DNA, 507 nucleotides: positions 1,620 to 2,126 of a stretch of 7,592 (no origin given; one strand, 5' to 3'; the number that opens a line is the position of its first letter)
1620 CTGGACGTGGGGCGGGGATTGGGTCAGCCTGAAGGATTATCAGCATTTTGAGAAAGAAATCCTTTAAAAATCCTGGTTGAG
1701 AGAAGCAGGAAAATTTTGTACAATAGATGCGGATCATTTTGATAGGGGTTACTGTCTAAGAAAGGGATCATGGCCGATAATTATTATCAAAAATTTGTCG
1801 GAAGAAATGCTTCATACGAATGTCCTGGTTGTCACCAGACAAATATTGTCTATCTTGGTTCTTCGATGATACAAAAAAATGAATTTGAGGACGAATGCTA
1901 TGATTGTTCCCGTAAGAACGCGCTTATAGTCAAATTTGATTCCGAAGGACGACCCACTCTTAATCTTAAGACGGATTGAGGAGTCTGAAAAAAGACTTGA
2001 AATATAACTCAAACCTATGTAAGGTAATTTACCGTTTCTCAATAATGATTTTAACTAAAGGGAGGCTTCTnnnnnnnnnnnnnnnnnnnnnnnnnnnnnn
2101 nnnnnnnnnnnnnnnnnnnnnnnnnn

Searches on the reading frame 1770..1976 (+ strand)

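Call 7: search_protein_families(library=pfam, proteins=[window:1770-1976:+], max_evalue=0.01)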
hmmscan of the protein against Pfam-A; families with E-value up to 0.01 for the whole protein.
window:1770-1976:+ (69 aa): 1 family
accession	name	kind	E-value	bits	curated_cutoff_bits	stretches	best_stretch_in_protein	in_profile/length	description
PF14255.11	Cys_rich_CPXG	-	0.00019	21.7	25.2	1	16-65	1-50/52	Cysteine-rich CPXCG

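Call 51: search_protein_families(library=ncbifam, proteins=[window:1770-1976:+], max_evalue=0.01)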
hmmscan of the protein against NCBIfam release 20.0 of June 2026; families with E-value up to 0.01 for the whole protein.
window:1770-1976:+ (69 aa): 0 families
